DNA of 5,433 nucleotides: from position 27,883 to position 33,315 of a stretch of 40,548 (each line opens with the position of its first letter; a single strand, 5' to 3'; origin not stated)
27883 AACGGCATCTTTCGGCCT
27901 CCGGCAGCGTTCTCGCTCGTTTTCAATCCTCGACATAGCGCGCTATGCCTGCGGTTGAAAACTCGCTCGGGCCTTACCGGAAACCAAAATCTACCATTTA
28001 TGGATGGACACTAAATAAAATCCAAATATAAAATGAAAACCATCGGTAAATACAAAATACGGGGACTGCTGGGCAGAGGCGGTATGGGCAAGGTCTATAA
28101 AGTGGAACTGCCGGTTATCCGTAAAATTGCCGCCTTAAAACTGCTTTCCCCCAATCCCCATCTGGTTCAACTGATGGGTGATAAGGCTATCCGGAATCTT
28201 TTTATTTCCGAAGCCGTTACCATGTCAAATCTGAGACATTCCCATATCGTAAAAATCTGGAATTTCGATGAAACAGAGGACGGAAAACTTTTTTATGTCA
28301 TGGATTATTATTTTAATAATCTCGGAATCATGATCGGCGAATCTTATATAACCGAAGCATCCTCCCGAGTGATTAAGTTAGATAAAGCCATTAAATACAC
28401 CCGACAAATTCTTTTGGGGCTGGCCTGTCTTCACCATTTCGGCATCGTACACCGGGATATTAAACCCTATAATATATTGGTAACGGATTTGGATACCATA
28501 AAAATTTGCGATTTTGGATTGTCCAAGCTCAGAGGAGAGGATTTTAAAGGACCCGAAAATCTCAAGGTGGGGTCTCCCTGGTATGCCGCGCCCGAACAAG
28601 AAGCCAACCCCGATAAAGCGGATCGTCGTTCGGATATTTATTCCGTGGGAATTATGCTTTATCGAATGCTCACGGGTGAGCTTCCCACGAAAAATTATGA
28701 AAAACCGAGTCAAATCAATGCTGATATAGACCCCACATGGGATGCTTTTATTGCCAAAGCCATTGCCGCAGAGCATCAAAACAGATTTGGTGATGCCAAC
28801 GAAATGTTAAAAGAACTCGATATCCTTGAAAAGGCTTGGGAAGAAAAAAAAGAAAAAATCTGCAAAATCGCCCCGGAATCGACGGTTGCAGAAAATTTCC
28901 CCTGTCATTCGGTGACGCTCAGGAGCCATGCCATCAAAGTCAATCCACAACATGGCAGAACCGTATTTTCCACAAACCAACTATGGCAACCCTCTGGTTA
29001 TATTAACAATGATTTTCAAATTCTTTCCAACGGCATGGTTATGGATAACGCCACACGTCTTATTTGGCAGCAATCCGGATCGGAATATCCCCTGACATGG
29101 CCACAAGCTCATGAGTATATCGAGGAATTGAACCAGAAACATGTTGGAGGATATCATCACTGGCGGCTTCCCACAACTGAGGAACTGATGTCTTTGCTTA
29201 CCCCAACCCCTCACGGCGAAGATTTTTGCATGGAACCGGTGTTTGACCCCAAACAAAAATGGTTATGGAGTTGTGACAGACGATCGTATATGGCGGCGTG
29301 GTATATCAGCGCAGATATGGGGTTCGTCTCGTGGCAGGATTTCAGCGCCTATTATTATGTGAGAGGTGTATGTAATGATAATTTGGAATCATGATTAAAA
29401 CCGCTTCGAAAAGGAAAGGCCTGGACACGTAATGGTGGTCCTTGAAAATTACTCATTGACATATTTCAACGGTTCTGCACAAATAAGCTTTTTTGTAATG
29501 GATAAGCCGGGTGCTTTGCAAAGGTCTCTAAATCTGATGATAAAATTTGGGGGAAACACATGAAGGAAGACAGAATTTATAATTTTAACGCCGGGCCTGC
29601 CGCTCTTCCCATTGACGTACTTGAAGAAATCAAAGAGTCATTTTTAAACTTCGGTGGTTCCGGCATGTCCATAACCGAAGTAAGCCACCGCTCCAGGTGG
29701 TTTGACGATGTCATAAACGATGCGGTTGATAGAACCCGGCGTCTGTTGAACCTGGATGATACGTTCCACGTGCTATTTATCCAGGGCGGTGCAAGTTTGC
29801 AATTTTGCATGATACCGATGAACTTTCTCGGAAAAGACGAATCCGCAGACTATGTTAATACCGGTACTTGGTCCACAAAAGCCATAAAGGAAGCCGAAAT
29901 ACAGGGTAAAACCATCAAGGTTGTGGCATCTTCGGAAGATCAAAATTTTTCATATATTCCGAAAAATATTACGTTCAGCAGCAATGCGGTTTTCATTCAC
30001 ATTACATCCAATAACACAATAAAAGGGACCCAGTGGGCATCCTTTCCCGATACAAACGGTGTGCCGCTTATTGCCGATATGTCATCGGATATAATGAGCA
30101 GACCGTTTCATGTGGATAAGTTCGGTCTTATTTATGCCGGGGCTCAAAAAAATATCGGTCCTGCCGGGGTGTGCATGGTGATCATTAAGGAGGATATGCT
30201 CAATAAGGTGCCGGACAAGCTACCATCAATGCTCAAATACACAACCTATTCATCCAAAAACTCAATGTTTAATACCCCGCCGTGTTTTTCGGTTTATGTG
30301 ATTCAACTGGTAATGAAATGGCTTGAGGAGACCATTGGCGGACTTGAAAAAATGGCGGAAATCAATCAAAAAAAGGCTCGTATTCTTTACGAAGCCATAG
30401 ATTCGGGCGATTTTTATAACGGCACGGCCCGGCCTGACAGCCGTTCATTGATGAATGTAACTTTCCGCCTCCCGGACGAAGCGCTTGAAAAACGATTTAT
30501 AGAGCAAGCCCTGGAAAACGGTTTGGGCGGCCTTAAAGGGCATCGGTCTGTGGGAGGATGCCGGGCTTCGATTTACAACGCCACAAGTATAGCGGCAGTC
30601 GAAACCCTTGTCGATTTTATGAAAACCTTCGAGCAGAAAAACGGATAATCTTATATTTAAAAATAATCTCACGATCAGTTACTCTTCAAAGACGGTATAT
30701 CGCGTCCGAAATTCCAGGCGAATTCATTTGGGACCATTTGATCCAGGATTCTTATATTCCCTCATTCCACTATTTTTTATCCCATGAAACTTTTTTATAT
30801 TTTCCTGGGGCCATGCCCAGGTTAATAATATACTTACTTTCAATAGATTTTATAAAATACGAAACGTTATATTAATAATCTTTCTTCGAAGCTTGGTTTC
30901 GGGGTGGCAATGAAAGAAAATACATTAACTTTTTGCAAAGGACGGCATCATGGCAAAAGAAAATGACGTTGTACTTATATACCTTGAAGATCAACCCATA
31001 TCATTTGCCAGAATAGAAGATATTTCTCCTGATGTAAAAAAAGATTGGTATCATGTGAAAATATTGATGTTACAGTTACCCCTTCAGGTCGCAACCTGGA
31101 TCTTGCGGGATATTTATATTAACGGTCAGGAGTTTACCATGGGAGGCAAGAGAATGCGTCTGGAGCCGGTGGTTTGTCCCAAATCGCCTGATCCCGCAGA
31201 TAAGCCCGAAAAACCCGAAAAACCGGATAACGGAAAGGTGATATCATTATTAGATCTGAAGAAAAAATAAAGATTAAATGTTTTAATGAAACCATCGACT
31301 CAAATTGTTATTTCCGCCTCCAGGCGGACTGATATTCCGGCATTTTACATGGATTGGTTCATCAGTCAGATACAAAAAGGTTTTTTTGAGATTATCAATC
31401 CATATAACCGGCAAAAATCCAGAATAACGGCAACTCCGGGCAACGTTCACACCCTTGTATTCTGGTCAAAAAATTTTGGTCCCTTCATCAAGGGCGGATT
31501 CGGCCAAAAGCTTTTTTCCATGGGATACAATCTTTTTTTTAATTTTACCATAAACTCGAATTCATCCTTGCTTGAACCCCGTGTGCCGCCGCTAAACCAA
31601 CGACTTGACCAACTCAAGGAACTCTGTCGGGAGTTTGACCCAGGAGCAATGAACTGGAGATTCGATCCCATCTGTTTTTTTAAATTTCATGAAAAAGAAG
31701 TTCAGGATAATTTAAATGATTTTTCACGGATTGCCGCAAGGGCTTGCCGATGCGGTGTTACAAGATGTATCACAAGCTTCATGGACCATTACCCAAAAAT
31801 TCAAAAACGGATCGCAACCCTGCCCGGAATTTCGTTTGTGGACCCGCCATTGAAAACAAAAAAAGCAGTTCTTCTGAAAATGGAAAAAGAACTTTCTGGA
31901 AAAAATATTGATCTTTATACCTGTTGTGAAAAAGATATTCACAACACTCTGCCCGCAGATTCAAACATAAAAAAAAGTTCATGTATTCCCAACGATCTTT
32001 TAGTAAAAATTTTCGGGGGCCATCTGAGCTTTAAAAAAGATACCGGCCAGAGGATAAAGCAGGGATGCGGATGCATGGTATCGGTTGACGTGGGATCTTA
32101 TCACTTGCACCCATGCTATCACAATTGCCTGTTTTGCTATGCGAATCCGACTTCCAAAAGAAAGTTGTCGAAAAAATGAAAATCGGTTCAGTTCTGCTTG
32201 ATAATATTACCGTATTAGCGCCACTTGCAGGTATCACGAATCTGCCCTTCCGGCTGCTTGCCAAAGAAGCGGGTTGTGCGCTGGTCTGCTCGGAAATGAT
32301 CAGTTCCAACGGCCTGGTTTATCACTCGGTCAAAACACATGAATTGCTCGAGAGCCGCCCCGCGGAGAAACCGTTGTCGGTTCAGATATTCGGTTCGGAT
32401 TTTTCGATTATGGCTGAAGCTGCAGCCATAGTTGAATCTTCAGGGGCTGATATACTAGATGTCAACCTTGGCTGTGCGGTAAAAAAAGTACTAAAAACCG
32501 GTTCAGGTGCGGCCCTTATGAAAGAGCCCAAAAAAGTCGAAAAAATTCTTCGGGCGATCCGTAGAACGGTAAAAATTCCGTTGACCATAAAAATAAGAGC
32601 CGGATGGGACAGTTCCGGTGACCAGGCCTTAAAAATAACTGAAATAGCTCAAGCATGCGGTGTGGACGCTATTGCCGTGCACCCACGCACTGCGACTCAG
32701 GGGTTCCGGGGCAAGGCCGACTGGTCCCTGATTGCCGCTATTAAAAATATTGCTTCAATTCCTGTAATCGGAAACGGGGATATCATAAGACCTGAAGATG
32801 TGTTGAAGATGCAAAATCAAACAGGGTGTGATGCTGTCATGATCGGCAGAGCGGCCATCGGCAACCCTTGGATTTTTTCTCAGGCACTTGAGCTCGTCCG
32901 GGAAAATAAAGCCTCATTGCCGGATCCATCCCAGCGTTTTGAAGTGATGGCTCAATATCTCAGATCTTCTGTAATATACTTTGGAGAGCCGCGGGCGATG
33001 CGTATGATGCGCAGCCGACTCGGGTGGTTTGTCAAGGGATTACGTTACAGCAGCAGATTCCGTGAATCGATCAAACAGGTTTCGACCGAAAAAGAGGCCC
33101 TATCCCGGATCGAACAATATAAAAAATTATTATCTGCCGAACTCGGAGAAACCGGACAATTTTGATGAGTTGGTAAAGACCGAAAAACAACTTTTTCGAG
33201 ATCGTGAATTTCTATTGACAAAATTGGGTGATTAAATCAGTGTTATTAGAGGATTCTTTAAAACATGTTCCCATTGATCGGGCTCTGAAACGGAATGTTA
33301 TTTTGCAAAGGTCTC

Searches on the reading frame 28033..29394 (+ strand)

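Call 7: search_protein_families(library=pfam, proteins=[window:28033-29394:+], max_evalue=0.001)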
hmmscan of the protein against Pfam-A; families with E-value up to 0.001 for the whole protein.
window:28033-29394:+ (453 aa): 3 families
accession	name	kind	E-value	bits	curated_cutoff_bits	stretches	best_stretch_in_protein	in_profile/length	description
PF00069.31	Pkinase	-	4.2e-41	141.5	31.7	1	7-237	1-215/263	Protein kinase domain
PF07714.23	PK_Tyr_Ser-Thr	-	3.6e-25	89.2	23.1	1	11-226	5-212/258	Protein tyrosine and serine/threonine kinase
PF07603.17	Lcl_C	-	1.3e-21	77.5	34.9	1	334-446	1-116/117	Lcl C-terminal domain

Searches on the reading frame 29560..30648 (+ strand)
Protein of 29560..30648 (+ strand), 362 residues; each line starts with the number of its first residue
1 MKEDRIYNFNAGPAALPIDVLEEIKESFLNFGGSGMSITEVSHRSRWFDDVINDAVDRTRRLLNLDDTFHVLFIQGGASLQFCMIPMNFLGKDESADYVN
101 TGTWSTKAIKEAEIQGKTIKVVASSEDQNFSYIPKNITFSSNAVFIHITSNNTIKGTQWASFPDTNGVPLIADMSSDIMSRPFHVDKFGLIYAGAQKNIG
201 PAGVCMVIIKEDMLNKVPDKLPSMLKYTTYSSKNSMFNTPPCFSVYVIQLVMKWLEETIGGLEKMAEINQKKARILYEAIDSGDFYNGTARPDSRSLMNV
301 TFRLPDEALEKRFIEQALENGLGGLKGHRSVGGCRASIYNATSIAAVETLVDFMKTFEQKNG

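Call 7: search_protein_families(library=pfam, proteins=[window:29560-30648:+], max_evalue=0.001)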
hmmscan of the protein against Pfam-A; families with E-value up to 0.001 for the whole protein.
window:29560-30648:+ (362 aa): 1 family
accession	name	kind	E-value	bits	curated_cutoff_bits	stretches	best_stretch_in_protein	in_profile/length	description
PF00266.25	Aminotran_5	-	5e-43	147.9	21.5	1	6-350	1-371/371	Aminotransferase class-V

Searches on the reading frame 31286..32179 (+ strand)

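Call 7: search_protein_families(library=pfam, proteins=[window:31286-32179:+], max_evalue=0.001)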
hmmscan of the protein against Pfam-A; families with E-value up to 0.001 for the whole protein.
window:31286-32179:+ (297 aa): 1 family
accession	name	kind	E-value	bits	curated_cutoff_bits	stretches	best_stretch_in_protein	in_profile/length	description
PF08902.16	DUF1848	-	6.8e-71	239.6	30.5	1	8-286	1-262/262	Domain of unknown function (DUF1848)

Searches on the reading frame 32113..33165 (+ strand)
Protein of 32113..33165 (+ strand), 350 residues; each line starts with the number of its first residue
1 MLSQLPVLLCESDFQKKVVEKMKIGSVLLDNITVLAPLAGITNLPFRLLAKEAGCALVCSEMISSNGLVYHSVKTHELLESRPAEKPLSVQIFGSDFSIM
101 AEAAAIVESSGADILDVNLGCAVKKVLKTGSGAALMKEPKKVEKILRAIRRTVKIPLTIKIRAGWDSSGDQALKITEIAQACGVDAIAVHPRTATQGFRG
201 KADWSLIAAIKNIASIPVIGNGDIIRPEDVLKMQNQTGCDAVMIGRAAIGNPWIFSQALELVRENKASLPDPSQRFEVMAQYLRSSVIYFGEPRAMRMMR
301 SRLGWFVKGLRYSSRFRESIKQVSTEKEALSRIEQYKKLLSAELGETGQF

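Call 7: search_protein_families(library=pfam, proteins=[window:32113-33165:+], max_evalue=0.001)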
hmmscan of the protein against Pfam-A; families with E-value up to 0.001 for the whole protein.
window:32113-33165:+ (350 aa): 2 families
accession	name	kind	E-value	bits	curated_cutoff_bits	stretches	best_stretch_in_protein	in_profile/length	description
PF01207.24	Dus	-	1.8e-83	280.7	20.4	1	35-336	2-306/311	Dihydrouridine synthase (Dus)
PF01180.27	DHO_dh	-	0.00081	19.1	27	0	85-257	94-282/291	Dihydroorotate dehydrogenase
